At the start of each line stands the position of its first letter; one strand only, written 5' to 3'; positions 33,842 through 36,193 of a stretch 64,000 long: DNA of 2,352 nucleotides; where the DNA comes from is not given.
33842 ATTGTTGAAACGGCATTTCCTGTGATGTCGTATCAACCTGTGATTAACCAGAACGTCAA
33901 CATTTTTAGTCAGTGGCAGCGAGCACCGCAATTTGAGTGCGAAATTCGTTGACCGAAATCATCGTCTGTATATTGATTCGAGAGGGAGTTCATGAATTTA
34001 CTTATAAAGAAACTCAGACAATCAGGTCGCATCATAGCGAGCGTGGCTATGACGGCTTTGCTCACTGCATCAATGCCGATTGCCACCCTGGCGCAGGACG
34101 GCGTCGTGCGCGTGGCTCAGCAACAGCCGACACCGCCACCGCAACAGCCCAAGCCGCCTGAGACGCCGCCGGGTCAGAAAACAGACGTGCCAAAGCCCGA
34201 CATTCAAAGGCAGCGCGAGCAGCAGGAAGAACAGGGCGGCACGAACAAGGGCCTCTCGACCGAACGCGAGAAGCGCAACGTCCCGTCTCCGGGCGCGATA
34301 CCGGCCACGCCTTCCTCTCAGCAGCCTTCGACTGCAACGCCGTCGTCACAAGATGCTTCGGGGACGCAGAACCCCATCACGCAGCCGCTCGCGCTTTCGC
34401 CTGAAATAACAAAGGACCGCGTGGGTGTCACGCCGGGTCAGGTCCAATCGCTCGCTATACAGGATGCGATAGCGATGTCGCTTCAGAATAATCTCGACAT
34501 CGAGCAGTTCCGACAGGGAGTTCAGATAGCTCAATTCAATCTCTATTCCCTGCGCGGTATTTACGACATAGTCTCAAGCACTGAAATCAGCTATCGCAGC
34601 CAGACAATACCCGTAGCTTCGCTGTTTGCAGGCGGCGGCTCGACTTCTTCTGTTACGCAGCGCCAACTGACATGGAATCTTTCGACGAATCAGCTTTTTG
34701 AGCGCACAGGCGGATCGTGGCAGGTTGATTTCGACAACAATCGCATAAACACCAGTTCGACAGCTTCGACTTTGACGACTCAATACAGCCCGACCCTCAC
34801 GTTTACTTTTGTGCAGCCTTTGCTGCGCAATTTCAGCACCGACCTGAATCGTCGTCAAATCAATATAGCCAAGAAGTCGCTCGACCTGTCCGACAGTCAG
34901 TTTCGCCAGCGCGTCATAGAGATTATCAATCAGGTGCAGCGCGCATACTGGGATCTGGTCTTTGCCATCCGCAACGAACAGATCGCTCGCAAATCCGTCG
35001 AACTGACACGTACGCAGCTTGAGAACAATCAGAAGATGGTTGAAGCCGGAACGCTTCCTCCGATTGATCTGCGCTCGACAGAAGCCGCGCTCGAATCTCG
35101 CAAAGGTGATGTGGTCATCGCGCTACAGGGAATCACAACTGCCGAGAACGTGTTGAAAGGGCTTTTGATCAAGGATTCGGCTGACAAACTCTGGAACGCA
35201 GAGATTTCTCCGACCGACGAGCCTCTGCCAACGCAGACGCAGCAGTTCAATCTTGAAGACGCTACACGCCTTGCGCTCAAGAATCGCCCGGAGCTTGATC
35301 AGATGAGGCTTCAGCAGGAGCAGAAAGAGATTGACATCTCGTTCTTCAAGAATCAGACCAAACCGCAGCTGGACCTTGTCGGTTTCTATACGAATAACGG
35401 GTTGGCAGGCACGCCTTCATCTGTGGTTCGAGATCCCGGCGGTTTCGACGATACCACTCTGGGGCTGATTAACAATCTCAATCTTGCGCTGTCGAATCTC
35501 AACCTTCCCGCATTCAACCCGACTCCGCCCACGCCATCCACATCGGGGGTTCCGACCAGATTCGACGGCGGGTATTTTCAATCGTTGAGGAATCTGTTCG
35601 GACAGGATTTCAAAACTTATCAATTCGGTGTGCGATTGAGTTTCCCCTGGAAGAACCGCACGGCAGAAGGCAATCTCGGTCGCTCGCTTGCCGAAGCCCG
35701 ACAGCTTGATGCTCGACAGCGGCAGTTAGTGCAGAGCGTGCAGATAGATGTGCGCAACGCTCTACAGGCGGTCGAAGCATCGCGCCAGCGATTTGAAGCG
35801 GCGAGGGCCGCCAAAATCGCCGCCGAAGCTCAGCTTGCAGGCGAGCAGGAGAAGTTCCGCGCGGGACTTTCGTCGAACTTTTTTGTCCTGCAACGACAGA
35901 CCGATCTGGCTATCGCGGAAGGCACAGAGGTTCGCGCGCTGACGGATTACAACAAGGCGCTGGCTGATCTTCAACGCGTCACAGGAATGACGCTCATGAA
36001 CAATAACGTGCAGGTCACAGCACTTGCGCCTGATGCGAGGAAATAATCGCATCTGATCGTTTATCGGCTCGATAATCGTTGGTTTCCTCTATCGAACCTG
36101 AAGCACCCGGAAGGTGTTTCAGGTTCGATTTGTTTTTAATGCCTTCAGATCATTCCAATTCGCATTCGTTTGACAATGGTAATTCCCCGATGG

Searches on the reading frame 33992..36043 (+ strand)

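Call 34: search_protein_families(library=pfam, proteins=[window:33992-36043:+], max_evalue=0.00001)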
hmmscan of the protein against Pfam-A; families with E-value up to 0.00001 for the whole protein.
window:33992-36043:+ (684 aa): 1 family
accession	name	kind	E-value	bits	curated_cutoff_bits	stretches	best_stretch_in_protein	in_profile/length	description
PF02321.23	OEP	-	8.6e-37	127.2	22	2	421-665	1-187/187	Outer membrane efflux protein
